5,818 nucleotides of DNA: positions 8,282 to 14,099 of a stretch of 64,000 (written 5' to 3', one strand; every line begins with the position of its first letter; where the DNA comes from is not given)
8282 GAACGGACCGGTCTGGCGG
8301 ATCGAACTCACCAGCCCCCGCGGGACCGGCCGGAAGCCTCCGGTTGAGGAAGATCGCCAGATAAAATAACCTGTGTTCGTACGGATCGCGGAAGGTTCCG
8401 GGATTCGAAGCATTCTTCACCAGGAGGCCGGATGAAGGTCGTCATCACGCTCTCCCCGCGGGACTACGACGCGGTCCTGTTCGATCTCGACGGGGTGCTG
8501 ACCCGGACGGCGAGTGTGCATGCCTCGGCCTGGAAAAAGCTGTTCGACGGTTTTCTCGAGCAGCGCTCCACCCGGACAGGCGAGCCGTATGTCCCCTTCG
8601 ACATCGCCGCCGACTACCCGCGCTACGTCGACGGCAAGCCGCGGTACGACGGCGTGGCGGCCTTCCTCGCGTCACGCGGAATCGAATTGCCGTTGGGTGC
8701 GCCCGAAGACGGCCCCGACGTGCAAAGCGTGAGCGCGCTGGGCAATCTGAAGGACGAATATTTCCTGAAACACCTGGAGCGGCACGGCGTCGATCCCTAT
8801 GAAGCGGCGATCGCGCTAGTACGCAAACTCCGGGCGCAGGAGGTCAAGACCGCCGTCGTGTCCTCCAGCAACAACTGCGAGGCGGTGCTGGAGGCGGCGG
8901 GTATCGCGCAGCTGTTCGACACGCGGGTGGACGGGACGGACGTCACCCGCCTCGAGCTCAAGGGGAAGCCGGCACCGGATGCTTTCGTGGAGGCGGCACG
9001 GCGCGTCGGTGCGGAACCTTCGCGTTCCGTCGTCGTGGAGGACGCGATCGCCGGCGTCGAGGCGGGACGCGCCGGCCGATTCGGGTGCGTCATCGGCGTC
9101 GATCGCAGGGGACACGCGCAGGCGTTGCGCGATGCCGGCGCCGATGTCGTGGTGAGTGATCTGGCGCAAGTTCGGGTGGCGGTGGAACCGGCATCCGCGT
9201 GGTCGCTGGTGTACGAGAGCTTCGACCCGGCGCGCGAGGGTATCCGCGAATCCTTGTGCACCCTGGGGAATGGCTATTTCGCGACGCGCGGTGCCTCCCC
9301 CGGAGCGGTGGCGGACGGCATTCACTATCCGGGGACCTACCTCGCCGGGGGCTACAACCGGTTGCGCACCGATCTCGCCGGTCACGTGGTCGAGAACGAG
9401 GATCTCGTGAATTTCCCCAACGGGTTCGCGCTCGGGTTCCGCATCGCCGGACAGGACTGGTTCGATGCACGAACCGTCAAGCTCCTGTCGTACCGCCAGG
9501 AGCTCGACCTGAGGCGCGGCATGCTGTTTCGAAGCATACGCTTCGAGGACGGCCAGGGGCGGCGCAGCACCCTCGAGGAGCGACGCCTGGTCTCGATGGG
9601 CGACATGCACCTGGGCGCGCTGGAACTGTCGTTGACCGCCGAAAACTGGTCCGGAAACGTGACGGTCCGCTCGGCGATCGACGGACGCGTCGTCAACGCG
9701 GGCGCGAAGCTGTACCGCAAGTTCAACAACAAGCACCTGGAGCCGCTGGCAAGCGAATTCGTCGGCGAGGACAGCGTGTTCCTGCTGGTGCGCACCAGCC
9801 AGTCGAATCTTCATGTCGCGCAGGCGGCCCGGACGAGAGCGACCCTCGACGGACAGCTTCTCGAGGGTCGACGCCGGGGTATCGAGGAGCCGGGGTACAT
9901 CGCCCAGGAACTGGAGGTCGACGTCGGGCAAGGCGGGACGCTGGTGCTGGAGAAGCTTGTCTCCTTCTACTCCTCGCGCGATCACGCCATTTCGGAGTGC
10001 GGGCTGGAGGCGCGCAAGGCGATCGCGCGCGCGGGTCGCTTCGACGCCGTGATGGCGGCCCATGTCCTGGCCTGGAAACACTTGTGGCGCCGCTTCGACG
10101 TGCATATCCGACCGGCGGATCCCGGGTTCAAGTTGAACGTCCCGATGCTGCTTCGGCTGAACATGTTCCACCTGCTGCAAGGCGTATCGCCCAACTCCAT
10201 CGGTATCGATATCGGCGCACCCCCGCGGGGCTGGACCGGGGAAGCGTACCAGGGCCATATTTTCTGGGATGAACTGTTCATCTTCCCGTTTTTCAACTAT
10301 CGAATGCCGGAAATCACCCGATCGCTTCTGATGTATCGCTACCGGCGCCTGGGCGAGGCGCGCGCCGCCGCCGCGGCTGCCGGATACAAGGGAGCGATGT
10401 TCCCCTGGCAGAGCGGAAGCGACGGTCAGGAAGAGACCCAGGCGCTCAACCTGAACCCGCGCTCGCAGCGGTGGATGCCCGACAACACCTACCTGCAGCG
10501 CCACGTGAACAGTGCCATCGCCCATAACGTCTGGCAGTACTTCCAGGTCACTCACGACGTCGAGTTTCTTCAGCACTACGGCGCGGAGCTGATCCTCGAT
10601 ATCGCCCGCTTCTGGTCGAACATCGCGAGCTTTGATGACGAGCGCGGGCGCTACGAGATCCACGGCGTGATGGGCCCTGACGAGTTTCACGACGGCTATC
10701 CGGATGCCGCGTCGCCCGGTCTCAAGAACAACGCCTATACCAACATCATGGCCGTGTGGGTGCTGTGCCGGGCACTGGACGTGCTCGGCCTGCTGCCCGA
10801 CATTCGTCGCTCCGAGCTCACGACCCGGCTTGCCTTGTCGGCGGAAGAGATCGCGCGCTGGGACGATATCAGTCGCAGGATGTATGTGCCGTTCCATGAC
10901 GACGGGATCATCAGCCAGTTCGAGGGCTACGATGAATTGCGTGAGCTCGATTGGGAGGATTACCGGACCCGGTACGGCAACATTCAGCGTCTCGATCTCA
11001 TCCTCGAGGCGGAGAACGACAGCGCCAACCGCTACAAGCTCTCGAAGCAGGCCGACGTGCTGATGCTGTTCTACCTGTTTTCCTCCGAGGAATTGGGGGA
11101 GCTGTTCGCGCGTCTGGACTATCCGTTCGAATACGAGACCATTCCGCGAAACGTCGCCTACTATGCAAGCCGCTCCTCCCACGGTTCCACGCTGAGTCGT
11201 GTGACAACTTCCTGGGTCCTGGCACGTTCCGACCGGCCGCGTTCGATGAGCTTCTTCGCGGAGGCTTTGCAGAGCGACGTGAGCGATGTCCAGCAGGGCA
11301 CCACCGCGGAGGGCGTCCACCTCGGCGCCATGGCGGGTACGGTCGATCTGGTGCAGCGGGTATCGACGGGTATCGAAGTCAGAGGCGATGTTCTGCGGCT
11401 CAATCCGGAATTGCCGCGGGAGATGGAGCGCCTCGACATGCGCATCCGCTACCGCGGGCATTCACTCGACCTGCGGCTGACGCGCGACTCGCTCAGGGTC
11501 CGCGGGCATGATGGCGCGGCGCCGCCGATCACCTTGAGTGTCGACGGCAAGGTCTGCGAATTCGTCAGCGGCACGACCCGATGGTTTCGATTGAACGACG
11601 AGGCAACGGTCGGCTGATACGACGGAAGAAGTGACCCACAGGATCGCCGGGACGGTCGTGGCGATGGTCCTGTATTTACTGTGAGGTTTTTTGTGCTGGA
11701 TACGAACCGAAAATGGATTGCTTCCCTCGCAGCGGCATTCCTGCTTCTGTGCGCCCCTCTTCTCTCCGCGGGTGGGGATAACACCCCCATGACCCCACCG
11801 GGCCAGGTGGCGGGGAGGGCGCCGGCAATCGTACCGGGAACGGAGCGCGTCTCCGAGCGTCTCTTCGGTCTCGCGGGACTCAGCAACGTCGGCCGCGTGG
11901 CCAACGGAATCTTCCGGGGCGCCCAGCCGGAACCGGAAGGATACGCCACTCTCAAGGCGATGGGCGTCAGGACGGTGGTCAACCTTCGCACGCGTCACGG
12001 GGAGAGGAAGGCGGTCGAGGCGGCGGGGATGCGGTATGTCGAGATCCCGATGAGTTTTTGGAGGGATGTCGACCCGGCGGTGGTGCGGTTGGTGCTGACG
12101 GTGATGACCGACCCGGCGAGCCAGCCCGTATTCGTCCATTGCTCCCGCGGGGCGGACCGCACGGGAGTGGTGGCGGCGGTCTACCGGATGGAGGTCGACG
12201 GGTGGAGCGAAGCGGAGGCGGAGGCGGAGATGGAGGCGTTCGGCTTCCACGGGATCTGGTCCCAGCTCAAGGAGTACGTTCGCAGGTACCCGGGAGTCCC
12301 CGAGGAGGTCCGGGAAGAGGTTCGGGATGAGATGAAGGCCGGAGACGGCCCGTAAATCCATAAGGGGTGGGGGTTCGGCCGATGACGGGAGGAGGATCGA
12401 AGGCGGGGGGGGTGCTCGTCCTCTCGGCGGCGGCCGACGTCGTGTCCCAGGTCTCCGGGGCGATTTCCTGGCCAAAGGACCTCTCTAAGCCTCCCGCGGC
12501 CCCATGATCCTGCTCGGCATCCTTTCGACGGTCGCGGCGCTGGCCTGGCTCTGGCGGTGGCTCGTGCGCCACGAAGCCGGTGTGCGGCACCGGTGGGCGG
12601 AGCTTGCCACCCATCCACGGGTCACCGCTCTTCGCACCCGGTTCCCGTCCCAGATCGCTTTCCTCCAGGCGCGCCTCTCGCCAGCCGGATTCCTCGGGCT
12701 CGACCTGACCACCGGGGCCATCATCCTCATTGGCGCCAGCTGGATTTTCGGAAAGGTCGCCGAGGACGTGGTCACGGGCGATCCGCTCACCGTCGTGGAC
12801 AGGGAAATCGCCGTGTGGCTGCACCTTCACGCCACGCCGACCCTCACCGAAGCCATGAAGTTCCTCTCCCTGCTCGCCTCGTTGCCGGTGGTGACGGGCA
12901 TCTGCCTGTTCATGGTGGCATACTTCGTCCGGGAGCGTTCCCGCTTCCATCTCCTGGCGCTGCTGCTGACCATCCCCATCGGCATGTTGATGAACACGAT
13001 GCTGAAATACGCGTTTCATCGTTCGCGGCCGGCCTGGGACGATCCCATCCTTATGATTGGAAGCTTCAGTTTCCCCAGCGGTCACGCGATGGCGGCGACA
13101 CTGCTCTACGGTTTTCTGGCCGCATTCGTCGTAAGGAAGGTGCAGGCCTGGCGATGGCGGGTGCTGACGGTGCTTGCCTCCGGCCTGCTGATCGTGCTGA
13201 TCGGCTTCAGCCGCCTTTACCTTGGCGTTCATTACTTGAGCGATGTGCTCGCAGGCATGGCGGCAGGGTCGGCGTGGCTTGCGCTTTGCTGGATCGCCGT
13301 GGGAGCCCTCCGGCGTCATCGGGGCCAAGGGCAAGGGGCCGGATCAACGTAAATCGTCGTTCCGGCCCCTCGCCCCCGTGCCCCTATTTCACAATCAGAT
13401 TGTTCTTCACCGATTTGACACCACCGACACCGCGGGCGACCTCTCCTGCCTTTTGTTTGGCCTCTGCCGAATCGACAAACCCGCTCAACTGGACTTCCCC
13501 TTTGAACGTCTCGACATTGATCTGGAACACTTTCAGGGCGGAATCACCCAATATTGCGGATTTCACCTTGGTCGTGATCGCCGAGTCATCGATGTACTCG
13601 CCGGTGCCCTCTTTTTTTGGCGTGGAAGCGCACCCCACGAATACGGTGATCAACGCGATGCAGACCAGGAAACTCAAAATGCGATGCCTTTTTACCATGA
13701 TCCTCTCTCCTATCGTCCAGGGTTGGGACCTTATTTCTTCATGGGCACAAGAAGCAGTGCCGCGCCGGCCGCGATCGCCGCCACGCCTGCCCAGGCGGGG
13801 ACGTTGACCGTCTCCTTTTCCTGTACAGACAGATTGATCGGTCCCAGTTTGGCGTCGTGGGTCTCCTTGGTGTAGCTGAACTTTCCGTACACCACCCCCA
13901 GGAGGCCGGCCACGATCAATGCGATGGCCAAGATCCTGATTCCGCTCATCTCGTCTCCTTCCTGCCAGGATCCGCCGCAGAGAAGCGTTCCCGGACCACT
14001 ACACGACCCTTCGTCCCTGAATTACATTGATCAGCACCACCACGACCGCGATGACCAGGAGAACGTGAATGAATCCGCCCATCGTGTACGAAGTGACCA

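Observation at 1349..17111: Six copies of a conserved ~75-170 bp upstream element define a putative stress/envelope regulon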

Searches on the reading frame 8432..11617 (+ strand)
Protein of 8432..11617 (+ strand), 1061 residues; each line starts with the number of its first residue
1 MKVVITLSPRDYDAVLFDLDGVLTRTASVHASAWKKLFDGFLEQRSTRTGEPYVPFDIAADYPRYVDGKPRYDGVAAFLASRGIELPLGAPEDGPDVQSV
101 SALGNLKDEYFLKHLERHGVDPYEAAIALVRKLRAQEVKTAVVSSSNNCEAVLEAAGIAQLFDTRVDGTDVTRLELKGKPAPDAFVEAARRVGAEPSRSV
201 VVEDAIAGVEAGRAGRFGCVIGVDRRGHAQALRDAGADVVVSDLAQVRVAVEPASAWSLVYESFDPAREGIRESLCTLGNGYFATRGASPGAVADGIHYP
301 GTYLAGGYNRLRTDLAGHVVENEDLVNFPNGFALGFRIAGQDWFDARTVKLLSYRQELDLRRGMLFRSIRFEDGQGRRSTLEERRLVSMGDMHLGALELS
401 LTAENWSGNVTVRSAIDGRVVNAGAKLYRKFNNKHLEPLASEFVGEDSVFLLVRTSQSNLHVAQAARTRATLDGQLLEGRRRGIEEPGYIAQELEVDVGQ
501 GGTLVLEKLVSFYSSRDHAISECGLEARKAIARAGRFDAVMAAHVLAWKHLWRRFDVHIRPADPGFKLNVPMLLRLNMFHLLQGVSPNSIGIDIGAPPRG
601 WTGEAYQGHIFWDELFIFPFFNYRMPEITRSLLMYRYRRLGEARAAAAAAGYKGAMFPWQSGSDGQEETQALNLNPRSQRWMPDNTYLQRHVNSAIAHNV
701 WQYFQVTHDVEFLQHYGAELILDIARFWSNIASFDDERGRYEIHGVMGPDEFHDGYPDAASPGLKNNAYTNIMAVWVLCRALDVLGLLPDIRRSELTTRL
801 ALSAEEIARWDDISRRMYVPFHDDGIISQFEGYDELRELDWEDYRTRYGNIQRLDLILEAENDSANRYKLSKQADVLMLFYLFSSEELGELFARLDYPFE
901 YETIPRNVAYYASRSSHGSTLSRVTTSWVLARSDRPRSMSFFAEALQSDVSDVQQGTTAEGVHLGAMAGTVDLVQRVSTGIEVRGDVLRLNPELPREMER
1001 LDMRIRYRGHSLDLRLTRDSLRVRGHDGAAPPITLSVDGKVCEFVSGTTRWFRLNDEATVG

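Call 11: search_protein_families(library=pfam, proteins=[window:8432-11617:+], max_evalue=0.01)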
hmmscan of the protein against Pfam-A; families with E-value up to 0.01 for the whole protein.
window:8432-11617:+ (1061 aa): 6 families
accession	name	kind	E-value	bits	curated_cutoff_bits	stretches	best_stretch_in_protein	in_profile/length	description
PF03632.21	Glyco_hydro_65m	-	1.5e-129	432.6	27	1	575-971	1-370/371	Glycosyl hydrolase family 65 central catalytic domain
PF03636.21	Glyco_hydro_65N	-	1.8e-68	231.2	26.6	1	261-516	2-233/233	Glycosyl hydrolase family 65, N-terminal domain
PF00702.32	Hydrolase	-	6.2e-24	85.9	26.4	1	12-214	1-189/191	haloacid dehalogenase-like hydrolase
PF13419.12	HAD_2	-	4.2e-15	56.7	23.8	1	15-214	1-170/178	Haloacid dehalogenase-like hydrolase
PF03633.20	Glyco_hydro_65C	-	3.1e-13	49.7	22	1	982-1041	2-59/62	Glycosyl hydrolase family 65, C-terminal domain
PF12710.13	HAD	-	0.0019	19.1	27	1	15-201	1-177/189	haloacid dehalogenase-like hydrolase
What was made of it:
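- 5099..11617 (+): Target of copy C: DUF3943 protein (5099-6709), then PAP2 (6713-7534), an ORF at 7476-8369, and a HAD + GH65 phosphorylase (8432-11617). Short gaps suggest an operon, but the operon is inferred. Pfam (call 11).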

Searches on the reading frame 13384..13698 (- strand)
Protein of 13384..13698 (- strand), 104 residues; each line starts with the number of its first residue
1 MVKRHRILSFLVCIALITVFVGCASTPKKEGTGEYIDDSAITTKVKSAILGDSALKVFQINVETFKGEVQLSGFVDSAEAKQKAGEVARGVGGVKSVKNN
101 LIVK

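Call 12: search_protein_families(library=pfam, proteins=[window:13384-13698:-], max_evalue=0.01)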
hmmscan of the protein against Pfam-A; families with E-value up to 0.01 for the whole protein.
window:13384-13698:- (104 aa): 1 family
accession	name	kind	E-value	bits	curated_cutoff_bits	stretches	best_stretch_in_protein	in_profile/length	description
PF04972.22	BON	-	2.8e-21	76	27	1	37-104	1-68/69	BON domain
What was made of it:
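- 13384..14148 (-): Target of copy D: DUF5670/lmo0937-like protein (13999-14148), a 72-aa membrane protein (13731-13949) and a BON lipoprotein (13384-13698). A GC-rich hairpin at about 13328-13376 follows. Pfam (call 12).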

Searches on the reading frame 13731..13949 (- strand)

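Call 12: search_protein_families(library=pfam, proteins=[window:13731-13949:-], max_evalue=0.01)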
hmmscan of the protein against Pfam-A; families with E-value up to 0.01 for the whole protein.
window:13731-13949:- (72 aa): 1 family
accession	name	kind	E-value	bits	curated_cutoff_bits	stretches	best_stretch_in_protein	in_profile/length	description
PF02656.20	DUF202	-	0.0045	17.8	23.4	0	5-29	41-65/68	Domain of unknown function (DUF202)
